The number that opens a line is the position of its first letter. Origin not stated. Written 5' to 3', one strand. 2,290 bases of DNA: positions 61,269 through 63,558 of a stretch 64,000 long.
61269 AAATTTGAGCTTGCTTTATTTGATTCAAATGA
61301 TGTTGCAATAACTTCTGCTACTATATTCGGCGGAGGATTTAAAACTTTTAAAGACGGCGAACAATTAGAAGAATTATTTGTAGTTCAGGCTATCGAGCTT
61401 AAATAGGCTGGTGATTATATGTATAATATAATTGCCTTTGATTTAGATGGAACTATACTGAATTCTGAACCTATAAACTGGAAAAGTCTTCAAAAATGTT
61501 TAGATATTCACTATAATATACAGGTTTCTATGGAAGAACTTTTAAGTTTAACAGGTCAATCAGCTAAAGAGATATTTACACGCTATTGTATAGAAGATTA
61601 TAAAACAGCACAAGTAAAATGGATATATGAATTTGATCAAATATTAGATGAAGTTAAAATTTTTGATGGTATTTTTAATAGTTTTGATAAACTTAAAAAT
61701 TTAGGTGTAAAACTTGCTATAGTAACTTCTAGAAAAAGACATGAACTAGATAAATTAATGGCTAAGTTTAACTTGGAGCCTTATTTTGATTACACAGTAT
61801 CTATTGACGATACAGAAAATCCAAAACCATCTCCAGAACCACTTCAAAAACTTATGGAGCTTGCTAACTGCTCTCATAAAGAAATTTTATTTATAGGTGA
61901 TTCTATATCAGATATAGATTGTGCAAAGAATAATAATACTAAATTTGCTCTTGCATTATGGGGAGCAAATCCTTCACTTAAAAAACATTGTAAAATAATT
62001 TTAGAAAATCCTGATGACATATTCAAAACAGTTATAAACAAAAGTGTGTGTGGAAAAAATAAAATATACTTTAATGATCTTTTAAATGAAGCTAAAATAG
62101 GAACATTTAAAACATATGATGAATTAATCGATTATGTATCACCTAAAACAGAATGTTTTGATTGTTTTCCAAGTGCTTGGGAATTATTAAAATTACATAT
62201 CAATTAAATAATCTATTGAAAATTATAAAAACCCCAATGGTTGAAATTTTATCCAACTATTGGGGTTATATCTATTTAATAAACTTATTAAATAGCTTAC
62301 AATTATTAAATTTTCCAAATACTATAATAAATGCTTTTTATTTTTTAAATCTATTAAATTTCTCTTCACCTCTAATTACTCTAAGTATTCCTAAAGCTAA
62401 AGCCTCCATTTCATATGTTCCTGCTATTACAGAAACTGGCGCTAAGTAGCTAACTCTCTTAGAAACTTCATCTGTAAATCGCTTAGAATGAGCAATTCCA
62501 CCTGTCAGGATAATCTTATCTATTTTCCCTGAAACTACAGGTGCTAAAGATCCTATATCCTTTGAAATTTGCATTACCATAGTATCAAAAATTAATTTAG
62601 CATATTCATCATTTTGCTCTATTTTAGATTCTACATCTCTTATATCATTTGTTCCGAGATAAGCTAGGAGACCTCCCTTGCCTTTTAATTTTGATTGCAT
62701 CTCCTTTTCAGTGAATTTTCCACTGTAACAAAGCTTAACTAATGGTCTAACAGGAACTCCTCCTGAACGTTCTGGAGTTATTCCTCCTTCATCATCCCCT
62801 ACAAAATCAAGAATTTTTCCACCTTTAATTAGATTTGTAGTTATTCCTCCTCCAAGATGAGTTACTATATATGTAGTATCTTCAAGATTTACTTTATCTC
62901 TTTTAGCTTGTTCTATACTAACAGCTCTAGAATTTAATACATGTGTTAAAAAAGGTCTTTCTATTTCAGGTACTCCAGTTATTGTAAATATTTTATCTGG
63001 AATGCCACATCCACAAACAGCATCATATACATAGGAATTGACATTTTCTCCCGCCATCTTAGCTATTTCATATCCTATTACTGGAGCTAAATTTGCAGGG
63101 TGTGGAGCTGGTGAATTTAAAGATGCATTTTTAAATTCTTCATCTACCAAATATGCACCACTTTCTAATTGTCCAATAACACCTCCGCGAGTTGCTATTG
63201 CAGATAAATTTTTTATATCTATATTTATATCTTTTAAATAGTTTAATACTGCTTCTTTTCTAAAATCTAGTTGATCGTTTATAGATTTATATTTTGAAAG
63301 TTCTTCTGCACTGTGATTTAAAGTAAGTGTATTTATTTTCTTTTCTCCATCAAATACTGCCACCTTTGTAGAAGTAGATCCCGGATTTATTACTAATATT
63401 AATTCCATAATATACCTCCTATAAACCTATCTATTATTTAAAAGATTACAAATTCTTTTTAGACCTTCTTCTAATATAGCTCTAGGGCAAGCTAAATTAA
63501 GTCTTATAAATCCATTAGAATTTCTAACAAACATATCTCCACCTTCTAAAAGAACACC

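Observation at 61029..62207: Candidate new system: unknown ORF plus HAD phosphatase fused to a degenerate BFD-like Fe-S domain, next to feoAAB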

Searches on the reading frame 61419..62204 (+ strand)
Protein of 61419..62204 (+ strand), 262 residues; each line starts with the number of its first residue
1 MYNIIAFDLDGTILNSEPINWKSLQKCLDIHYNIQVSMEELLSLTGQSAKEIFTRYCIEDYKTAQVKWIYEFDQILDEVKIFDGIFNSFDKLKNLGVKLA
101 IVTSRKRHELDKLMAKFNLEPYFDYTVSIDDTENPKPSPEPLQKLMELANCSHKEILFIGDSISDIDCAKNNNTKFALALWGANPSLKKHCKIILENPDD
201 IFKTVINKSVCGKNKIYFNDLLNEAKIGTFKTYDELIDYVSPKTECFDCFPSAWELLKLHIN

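Call 3: search_protein_families(library=pfam, proteins=[window:61419-62204:+], max_evalue=1)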
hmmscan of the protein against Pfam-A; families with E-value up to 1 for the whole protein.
window:61419-62204:+ (262 aa): 7 families
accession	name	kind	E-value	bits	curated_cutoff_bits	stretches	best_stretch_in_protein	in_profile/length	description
PF13419.12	HAD_2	-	8.2e-42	143.7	23.8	1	5-178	1-177/178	Haloacid dehalogenase-like hydrolase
PF00702.32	Hydrolase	-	1.4e-23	84.8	26.4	1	3-171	2-189/191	haloacid dehalogenase-like hydrolase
PF08282.18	Hydrolase_3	-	7e-09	36.2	20.9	2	142-199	192-247/255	haloacid dehalogenase-like hydrolase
PF12710.13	HAD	-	1e-06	29.8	27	1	5-170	1-189/189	haloacid dehalogenase-like hydrolase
PF13242.12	Hydrolase_like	-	6.6e-06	26.4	22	1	136-184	4-53/75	HAD-hyrolase-like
PF03767.20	Acid_phosphat_B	-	0.00064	19.7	27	1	83-175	123-218/230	HAD superfamily, subfamily IIIB (Acid phosphatase)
PF05116.19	S6PP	-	0.18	11.8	20.3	0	4-48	4-45/247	Sucrose-6F-phosphate phosphohydrolase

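Call 4: search_protein_families(library=ncbifam, proteins=[window:61419-62204:+], max_evalue=1)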
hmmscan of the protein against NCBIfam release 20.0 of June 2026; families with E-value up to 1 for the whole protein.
window:61419-62204:+ (262 aa): 57 families (the best 25 are shown)
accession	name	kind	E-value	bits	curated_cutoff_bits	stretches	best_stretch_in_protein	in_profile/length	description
NF009804.0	PRK13288.1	equivalog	1.7e-33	115.9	218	1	3-186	4-188/215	pyrophosphatase PpaX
NF009695.0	PRK13222.1-2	equivalog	1.3e-22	80.4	225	1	3-185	7-199/226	phosphoglycolate phosphatase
TIGR01449.2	PGP_bact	equivalog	2.5e-21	76.2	180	1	5-184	1-189/213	phosphoglycolate phosphatase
TIGR01454.1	AHBA_synth_RP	hypoth_equivalog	2.3e-16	60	246.65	1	66-202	61-200/205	AHBA synthesis associated protein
NF009694.0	PRK13222.1-1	equivalog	8.8e-15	54.7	415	1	80-204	111-231/252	phosphoglycolate phosphatase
NF009697.0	PRK13222.1-4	equivalog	2.9e-14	53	327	1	4-203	9-220/232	phosphoglycolate phosphatase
NF046057.1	bifunc_MtlD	equivalog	3.2e-14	52.3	800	1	6-174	11-186/683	bifunctional mannitol-1-phosphate dehydrogenase/phosphatase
TIGR02009.1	PGMB-YQAB-SF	subfamily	6.9e-14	52.4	153.35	1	5-171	4-178/186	beta-phosphoglucomutase family hydrolase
TIGR02253.1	CTE7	subfamily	1.2e-13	51.3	169.75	1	5-173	5-188/221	TIGR02253 family HAD-type hydrolase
NF009698.0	PRK13223.1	equivalog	4.5e-13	49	466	1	4-182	15-203/272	phosphoglycolate phosphatase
TIGR01662.1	HAD-SF-IIIA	subfamily_domain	2.5e-12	47.1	44.6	1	77-176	22-135/141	HAD-IIIA family hydrolase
TIGR02254.1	YjjG_YfnB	equivalog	3.1e-12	46.4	159.9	1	59-173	73-190/223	YjjG family noncanonical pyrimidine nucleotidase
TIGR01549.1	HAD-SF-IA-v1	subfamily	1.1e-11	45.4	23.3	1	66-171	41-147/149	HAD-IA family hydrolase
NF009700.0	PRK13226.1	equivalog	4e-11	43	342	1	5-183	15-198/229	phosphoglycolate phosphatase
TIGR03351.1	PhnX-like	hypoth_equivalog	5.2e-11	42.9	218.9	1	4-178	3-188/220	phosphonatase-like hydrolase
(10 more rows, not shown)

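Call 6: find_homologous_proteins(query=window:61419-62204:+)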
Query window:61419-62204:+ (262 aa): 74 proteins with E <= 0.001 among 511 candidates.
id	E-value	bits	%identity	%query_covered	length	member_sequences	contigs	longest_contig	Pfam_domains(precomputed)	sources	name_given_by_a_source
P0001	1.8e-171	587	97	100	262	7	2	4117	PF13419.13,PF00702.33,PF08282.19,PF13242.13,PF12710.14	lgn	-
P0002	1.5e-148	512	86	100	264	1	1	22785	PF13419.13,PF00702.33,PF08282.19,PF12710.14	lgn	-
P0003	3.7e-132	458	77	100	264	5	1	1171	PF13419.13,PF00702.33,PF08282.19,PF12710.14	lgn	-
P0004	7.5e-132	457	76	100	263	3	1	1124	PF13419.13,PF00702.33,PF08282.19,PF12710.14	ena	-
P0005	8.1e-132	457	76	100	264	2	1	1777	PF13419.13,PF00702.33,PF08282.19,PF12710.14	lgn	-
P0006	1.0e-127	443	74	100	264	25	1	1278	PF13419.13,PF00702.33,PF08282.19,PF13242.13,PF12710.14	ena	-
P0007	1.2e-127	443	73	100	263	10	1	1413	PF13419.13,PF00702.33,PF08282.19,PF12710.14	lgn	-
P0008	6.3e-127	441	74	100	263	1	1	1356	PF13419.13,PF00702.33,PF08282.19,PF12710.14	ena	-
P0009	2.3e-124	432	72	100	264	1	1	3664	PF13419.13,PF00702.33,PF08282.19,PF12710.14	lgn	-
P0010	3.4e-124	432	73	100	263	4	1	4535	PF13419.13,PF00702.33,PF08282.19,PF12710.14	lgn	-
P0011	2.4e-121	422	71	100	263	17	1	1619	PF13419.13,PF03767.21,PF00702.33,PF08282.19,PF12710.14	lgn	-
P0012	5.2e-120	418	74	94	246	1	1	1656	PF13419.13,PF03767.21,PF00702.33,PF08282.19,PF12710.14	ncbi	ncbi:MAG: HAD family hydrolase, partial [Intestinibacter sp.]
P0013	1.1e-104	368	62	100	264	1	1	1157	PF13419.13,PF00702.33,PF08282.19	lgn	-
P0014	8.8e-96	339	75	78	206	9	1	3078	PF13419.13,PF00702.33,PF08282.19,PF12710.14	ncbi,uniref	ncbi:HAD family hydrolase [Intestinibacter sp.]|uniref:HAD family hydrolase n=1 Tax=Intestinibacter 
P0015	1.3e-92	328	71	78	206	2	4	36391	PF13419.13,PF00702.33,PF08282.19,PF12710.14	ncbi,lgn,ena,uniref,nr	ncbi:MAG: HAD family hydrolase [Intestinibacter sp.]|uniref:HAD family hydrolase n=1 Tax=Intestiniba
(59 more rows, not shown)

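Call 13: find_encoding_contigs(protein=P0002, flank=6000, max_places=3)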
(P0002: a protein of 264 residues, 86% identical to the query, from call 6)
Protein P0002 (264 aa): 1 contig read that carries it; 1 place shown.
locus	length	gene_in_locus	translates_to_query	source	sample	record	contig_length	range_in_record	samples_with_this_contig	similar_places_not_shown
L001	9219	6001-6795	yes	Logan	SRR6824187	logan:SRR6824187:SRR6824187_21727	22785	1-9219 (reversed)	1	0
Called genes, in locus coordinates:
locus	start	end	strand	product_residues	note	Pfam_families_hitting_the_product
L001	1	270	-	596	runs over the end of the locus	PF01321:Creatinase_N, PF16189:Creatinase_N_2, PF00557:Peptidase_M24, PF16188:Peptidase_M24_C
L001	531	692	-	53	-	PF12669:FeoB_associated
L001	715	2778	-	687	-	PF01926:MMR_HSR1, PF02421:FeoB_N, PF17910:FeoB_Cyto, PF07670:Gate, PF07664:FeoB_C, PF07670:Gate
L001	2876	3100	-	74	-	PF04023:FeoA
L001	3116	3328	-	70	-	PF04023:FeoA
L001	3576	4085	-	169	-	-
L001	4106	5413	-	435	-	-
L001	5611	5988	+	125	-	-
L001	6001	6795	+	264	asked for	PF00702:Hydrolase, PF08282:Hydrolase_3 (faint), PF12710:HAD (weak), PF13419:HAD_2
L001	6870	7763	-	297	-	PF00126:HTH_1, PF03466:LysR_substrate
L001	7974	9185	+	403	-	PF00155:Aminotran_1_2, PF12897:Asp_aminotransf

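Call 14: find_encoding_contigs(protein=P0015, flank=6000, max_places=3)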
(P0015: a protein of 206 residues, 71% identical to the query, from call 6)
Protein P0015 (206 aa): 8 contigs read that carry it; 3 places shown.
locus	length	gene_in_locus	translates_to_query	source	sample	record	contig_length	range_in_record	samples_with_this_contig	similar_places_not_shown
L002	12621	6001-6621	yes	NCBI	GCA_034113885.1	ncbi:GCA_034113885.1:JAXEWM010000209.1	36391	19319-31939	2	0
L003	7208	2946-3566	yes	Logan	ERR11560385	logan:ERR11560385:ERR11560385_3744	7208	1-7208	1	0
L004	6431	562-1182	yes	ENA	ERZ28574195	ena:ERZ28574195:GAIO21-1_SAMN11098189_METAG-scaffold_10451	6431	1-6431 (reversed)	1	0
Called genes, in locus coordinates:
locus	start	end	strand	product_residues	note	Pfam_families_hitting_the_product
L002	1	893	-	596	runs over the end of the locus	PF01321:Creatinase_N, PF16189:Creatinase_N_2, PF00557:Peptidase_M24, PF16188:Peptidase_M24_C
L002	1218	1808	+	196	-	PF11667:DUF3267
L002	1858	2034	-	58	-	PF12669:FeoB_associated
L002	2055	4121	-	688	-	PF00009:GTP_EFTU (faint), PF01926:MMR_HSR1, PF02421:FeoB_N, PF17910:FeoB_Cyto, PF07670:Gate, PF07664:FeoB_C, PF07670:Gate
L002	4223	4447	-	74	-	PF04023:FeoA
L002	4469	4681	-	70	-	PF04023:FeoA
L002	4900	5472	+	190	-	PF12672:DUF3793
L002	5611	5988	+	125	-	-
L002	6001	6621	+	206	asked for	PF00702:Hydrolase, PF08282:Hydrolase_3 (faint), PF12710:HAD (weak), PF13419:HAD_2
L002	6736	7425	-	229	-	PF00155:Aminotran_1_2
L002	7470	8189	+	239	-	PF01381:HTH_3, PF12844:HTH_19, PF13443:HTH_26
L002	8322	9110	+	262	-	PF00702:Hydrolase (faint), PF08282:Hydrolase_3, PF12710:HAD (faint)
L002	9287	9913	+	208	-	PF12869:tRNA_anti-like (weak)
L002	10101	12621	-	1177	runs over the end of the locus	PF01855:POR_N, PF17147:PFOR_II, PF01558:POR, PF10371:EKR, PF12838:Fer4_7, PF13183:Fer4_8 (weak), PF13187:Fer4_9 (weak), PF13484:Fer4_16, +3 more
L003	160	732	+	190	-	PF12672:DUF3793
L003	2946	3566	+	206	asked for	PF00702:Hydrolase, PF08282:Hydrolase_3 (faint), PF12710:HAD (weak), PF13419:HAD_2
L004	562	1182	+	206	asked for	PF00702:Hydrolase, PF08282:Hydrolase_3 (faint), PF12710:HAD (weak), PF13419:HAD_2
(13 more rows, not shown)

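Call 29: predict_structure(alignment_id=A1)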
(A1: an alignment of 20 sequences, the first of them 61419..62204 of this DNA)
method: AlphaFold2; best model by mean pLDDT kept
length: 262 residues; sequences in the alignment: 20
mean_pLDDT: 94.9   pTM: 0.89
mean pLDDT of the five models: 94.9, 94.1, 93.3, 93.1, 92.9
residues with pLDDT >= 90: 238; 70-90: 24; 50-70: 0; < 50: 0
segments of 3 or more residues with pLDDT < 50: none
pLDDT, mean of each block of 10 residues (from residue 1): 97 94 97 96 85 95 94 94 97 98 95 96 98 96 98 97 97 98 93 97 95 87 96 96 89 96 84
secondary structure, 60 per line:
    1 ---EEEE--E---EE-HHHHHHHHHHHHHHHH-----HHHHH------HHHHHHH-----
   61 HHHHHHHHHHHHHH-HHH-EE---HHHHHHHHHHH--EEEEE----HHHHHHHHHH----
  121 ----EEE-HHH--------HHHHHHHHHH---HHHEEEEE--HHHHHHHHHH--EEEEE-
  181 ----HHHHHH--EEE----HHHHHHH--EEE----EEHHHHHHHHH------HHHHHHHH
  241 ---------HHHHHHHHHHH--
elements in order: E4-7 H17-32 H38-42 H49-55 H61-74 H85-95 E98-102 H107-116 E125-127 H140-149 E156-160 H163-172 E175-179 H185-190 E193-195 H200-206 E209-211 H218-226 H233-240 H250-260

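Call 34: fold_search(model_id=the predicted structure, library=pdb)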
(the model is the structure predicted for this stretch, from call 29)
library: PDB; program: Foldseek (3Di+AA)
matches with E <= 10: 1146; with E <= 0.001: 378
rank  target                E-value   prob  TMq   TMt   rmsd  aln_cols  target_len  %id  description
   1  2hdo                  1.4e-15  1.00  0.68  0.85   2.6       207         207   30  Crystal structure of putative phosphoglycolate phosphatase (np_784602.1) from Lactobacillus plantarum at 1.50 A resoluti (released 2006-08-15)
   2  2hsz_A                7.4e-14  1.00  0.69  0.79   2.9       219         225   23  Crystal structure of a predicted phosphoglycolate phosphatase (hs_0176) from haemophilus somnus 129pt at 1.90 A resolu (released 2006-08-15)
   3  7ocr_A                1.1e-13  1.00  0.66  0.27   3.3       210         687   22  NADPH and fructose-6-phosphate bound to the dehydrogenase domain of the bifunctional mannitol-1-phosphate dehydrogenas (released 2022-04-20)
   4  7ocn_A                1.4e-13  1.00  0.66  0.27   3.3       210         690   22  Crystal structure of the bifunctional mannitol-1-phosphate dehydrogenase/phosphatase MtlD from Acinetobacter baumannii (released 2022-04-20)
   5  7oct_A                1.5e-13  1.00  0.66  0.27   3.2       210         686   22  NADPH bound to the dehydrogenase domain of the bifunctional mannitol-1-phosphate dehydrogenase/phosphatase MtlD-N374A  (released 2022-04-20)
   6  4rn3_A                2.1e-13  1.00  0.65  0.80   3.2       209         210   22  Crystal structure of a HAD-superfamily hydrolase, subfamily IA, variant 1 (GSU2069) from Geobacter sulfurreducens PCA  (released 2014-11-26)
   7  7ocq_A                2.5e-13  1.00  0.66  0.27   3.2       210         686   22  NADH bound to the dehydrogenase domain of the bifunctional mannitol-1-phosphate dehydrogenase/phosphatase MtlD from Ac (released 2022-04-20)
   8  3d6j                  2.6e-13  1.00  0.66  0.81   3.1       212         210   18  Crystal structure of Putative haloacid dehalogenase-like hydrolase from Bacteroides fragilis (released 2008-07-15)
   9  7ocp_A                4.2e-13  1.00  0.66  0.27   3.2       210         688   22  NADPH bound to the dehydrogenase domain of the bifunctional mannitol-1-phosphate dehydrogenase/phosphatase MtlD from A (released 2022-04-20)
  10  7ocu_A                4.8e-13  1.00  0.66  0.27   3.3       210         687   22  Mannitol-1-phosphate bound to the phosphatase domain of the bifunctional mannitol-1-phosphate dehydrogenase/phosphatas (released 2022-04-27)
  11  7ocs_B                6.4e-13  1.00  0.63  0.26   3.9       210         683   20  Mannitol-1-phosphate bound to the phosphatase domain of the bifunctional mannitol-1-phosphate dehydrogenase/phosphatas (released 2022-04-27)
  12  3sd7                  6.8e-13  1.00  0.68  0.82   2.8       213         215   26  1.7 Angstrom Resolution Crystal Structure of Putative Phosphatase from Clostridium difficile (released 2011-06-29)
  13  3mc1_B                7.2e-13  1.00  0.63  0.75   3.7       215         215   27  Crystal structure of a predicted phosphatase from Clostridium acetobutylicum (released 2010-04-07)
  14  3kbb                  1.2e-12  1.00  0.67  0.81   3.0       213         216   22  Crystal structure of putative beta-phosphoglucomutase from Thermotoga maritima (released 2009-11-17)
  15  7ocs_D                1.8e-12  1.00  0.63  0.26   3.9       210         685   20  Mannitol-1-phosphate bound to the phosphatase domain of the bifunctional mannitol-1-phosphate dehydrogenase/phosphatas (released 2022-04-27)
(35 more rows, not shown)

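Call 52: find_encoding_contigs(protein=P0010, flank=4000, max_places=1)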
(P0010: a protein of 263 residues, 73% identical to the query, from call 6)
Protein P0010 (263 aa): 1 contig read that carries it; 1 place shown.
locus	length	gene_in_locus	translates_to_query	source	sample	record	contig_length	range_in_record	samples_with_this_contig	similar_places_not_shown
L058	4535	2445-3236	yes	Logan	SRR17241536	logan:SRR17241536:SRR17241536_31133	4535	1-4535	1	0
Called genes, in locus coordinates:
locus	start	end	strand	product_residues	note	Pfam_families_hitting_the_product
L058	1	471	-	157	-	?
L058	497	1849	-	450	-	-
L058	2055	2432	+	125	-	-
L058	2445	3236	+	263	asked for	PF00702:Hydrolase, PF08282:Hydrolase_3 (faint), PF12710:HAD, PF13419:HAD_2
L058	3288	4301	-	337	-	-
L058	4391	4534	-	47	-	?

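Call 53: find_encoding_contigs(protein=P0009, flank=4000, max_places=1)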
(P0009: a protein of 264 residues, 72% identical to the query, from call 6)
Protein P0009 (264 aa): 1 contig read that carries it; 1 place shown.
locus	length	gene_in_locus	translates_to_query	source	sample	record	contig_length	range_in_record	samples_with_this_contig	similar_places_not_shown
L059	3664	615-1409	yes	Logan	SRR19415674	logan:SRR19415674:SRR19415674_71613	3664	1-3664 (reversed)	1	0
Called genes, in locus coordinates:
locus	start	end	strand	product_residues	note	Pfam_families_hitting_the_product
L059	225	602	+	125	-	-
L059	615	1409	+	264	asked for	PF00702:Hydrolase, PF08282:Hydrolase_3 (faint), PF12710:HAD (faint), PF13419:HAD_2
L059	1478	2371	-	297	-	PF00126:HTH_1, PF03466:LysR_substrate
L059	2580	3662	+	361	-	?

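Call 54: find_encoding_contigs(protein=P0013, flank=4000, max_places=1)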
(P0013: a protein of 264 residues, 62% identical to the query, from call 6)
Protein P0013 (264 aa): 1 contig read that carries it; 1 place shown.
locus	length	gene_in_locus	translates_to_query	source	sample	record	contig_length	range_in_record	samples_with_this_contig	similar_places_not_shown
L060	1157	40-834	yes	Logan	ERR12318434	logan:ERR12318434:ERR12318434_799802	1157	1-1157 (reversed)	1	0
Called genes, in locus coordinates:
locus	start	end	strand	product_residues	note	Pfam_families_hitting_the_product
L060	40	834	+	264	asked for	PF00702:Hydrolase, PF08282:Hydrolase_3 (faint), PF13419:HAD_2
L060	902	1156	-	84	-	?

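Call 55: find_encoding_contigs(protein=P0008, flank=4000, max_places=1)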
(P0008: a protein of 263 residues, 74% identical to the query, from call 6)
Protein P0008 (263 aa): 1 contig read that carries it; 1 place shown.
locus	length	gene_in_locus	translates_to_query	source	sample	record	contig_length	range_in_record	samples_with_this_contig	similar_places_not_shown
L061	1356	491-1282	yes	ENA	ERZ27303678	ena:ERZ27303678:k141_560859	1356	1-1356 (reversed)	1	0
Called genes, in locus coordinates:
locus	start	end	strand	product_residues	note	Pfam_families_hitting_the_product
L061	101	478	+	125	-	-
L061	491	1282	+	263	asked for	PF00702:Hydrolase, PF08282:Hydrolase_3 (faint), PF12710:HAD, PF13419:HAD_2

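Call 56: find_encoding_contigs(protein=P0007, flank=4000, max_places=1)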
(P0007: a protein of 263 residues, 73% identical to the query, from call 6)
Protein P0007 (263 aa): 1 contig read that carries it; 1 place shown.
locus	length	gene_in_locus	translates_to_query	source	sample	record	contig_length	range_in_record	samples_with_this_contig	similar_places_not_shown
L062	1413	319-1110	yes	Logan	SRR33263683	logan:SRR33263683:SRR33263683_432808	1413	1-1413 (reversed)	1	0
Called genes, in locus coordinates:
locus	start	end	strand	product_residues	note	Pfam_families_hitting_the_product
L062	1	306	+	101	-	?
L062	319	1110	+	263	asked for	PF00702:Hydrolase, PF08282:Hydrolase_3 (faint), PF12710:HAD (weak), PF13419:HAD_2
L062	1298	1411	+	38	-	?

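Call 57: find_encoding_contigs(protein=P0005, flank=4000, max_places=1)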
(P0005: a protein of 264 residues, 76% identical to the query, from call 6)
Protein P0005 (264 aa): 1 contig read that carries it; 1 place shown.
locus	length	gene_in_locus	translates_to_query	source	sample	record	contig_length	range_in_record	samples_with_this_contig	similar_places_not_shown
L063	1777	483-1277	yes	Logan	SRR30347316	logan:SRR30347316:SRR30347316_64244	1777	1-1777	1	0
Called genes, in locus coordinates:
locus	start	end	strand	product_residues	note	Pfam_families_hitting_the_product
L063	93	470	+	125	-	-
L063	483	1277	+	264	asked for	PF00702:Hydrolase, PF08282:Hydrolase_3 (faint), PF12710:HAD (weak), PF13419:HAD_2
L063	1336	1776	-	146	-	?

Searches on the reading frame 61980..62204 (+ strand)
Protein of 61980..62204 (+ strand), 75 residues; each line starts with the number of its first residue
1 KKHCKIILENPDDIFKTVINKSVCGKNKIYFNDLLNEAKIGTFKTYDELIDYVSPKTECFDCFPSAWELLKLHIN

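Call 5: search_protein_families(library=pfam, proteins=[window:61980-62204:+], max_evalue=10)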
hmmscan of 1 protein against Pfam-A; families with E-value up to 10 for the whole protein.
seq(75 aa): 0 families

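Call 59: predict_structure(alignment_id=A6)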
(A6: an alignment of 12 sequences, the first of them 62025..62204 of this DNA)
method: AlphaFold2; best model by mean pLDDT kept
length: 60 residues; sequences in the alignment: 12
mean_pLDDT: 85.1   pTM: 0.69
mean pLDDT of the five models: 85.1, 83.1, 82.7, 80.8, 80.4
residues with pLDDT >= 90: 23; 70-90: 31; 50-70: 5; < 50: 1
segments of 3 or more residues with pLDDT < 50: none
pLDDT, mean of each block of 10 residues (from residue 1): 69 85 91 93 87 85
secondary structure, 60 per line:
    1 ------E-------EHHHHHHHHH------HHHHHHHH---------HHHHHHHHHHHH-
elements in order: H16-24 H31-38 H48-59

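Call 63: fold_search(model_id=the predicted structure, library=pdb)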
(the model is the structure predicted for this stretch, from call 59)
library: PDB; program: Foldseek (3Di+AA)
matches with E <= 10: 9; with E <= 0.001: 0
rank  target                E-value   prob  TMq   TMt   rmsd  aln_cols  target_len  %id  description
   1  8jnt                  1.7e+00  0.35  0.49  0.41   2.5        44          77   20  RxLR effector RxLR19 from Phytophthora capsici (released 2024-06-12)
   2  5mww_MODEL_1_A        5.8e+00  0.12  0.51  0.43   6.1        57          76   14  Sigma1.1 domain of sigmaA from Bacillus subtilis (released 2017-06-14)
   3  1oyz                  5.8e+00  0.05  0.31  0.11   7.7        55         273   25  X-RAY STRUCTURE OF YIBA_ECOLI NORTHEAST STRUCTURAL GENOMICS CONSORTIUM TARGET ET31. (released 2003-08-12)
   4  5y6q_A                6.2e+00  0.08  0.43  0.20   3.2        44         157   18  Crystal structure of an aldehyde oxidase from Methylobacillus sp. KY4400 (released 2018-01-24)
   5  2wtg                  6.2e+00  0.04  0.33  0.15   6.5        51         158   16  High resolution 3D structure of C.elegans globin-like protein GLB-1 (released 2010-04-21)
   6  8woj_A                6.6e+00  0.12  0.48  0.41   2.8        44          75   14  Structure of RxLR121 effector from phytophthora capsici (released 2023-12-06)
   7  2mbt_MODEL_1_A        8.0e+00  0.05  0.41  0.18   5.8        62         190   16  NMR study of PaDsbA (released 2014-11-12)
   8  8bd7_C                8.6e+00  0.02  0.23  0.04   5.9        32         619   19  IFTB1 subcomplex of anterograde Intraflagellar transport trains (Chlamydomonas reinhardtii) (released 2023-01-11)
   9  5unk_MODEL_1_A        9.8e+00  0.10  0.51  0.50   2.5        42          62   14  NMR structure of the RED subdomain of the Sleeping Beauty transposase (released 2017-06-07)

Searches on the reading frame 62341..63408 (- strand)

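Call 80: search_protein_families(library=ncbifam, proteins=[window:62341-63408:-], max_evalue=0.00001)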
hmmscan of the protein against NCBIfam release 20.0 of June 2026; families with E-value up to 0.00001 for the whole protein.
window:62341-63408:- (356 aa): 8 families
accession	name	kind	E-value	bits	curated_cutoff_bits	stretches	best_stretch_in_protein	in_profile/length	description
NF002834.0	PRK03011.1-5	subfamily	9.8e-114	380.1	222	1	2-354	3-355/357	butyrate kinase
TIGR02707.1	butyr_kinase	equivalog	1.5e-109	366.2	289.1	1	4-350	2-348/351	butyrate kinase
TIGR00016.1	ackA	subfamily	1.8e-19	69.7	293.4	1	2-308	4-341/405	acetate/propionate family kinase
NF009045.0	PRK12379.1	equivalog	8.7e-12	44.5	580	1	155-308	174-330/402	propionate kinase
NF009099.0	PRK12440.1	equivalog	1.3e-11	44.2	693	1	3-307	5-332/397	acetate/propionate family kinase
NF005520.0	PRK07157.1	equivalog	3.6e-10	39.5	561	1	173-314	194-340/400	acetate kinase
NF009063.0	PRK12397.1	equivalog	1.1e-09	37.5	659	1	156-322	179-349/404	acetate/propionate family kinase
NF005462.0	PRK07058.1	equivalog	4.6e-06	25.9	486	0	156-322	180-346/396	acetate/propionate family kinase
